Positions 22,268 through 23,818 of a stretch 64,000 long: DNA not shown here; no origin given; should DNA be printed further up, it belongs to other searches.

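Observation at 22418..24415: Low-GC two-gene ATPase + DUF4276-like module: candidate horizontally acquired abortive-infection / anti-phage system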

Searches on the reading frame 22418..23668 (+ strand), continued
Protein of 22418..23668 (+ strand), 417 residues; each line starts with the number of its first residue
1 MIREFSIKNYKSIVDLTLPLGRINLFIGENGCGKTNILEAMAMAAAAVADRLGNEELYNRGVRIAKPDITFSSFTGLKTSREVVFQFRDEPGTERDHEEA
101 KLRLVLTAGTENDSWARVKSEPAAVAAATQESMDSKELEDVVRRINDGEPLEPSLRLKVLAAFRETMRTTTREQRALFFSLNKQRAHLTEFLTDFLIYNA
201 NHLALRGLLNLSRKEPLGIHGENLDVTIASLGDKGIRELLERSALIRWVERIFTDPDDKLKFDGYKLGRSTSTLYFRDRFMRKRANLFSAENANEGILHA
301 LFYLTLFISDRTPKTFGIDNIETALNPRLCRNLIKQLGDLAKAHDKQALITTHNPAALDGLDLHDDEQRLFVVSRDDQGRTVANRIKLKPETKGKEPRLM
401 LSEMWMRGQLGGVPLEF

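Call 82: predict_structure(alignment_id=A4)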
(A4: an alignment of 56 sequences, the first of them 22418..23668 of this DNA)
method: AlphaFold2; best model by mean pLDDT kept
length: 417 residues; sequences in the alignment: 56
mean_pLDDT: 86.2   pTM: 0.86
mean pLDDT of the five models: 86.2, 85.1, 83.2, 82.5, 82.0
residues with pLDDT >= 90: 213; 70-90: 161; 50-70: 33; < 50: 10
segments of 3 or more residues with pLDDT < 50: 212-221
pLDDT, mean of each block of 10 residues (from residue 1): 95 96 96 95 94 89 81 75 91 65 82 75 58 82 91 93 88 86 86 90 76 44 77 93 90 89 82 90 89 87 94 93 82 96 97 94 97 94 95 83 93 74
secondary structure, 60 per line:
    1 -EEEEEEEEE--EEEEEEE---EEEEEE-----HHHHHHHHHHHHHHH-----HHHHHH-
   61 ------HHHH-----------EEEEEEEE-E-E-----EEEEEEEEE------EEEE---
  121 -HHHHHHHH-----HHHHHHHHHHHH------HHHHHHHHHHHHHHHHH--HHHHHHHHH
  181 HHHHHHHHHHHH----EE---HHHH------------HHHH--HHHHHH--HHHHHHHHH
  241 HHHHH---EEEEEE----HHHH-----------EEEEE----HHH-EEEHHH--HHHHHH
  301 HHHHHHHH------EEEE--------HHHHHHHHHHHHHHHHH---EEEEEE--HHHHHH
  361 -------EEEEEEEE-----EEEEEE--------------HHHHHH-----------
elements in order: E2-10 E13-19 E23-28 H34-48 H54-59 H67-70 E82-89 E99-107 E114-117 H122-129 H135-146 H153-169 H172-192 H202-205 H218-221 H224-229 H232-245 E249-254 H259-262 E274-278 E287-289 H295-308 E315-318 H327-343 E347-352 H355-360 E368-375 E381-386 H401-406
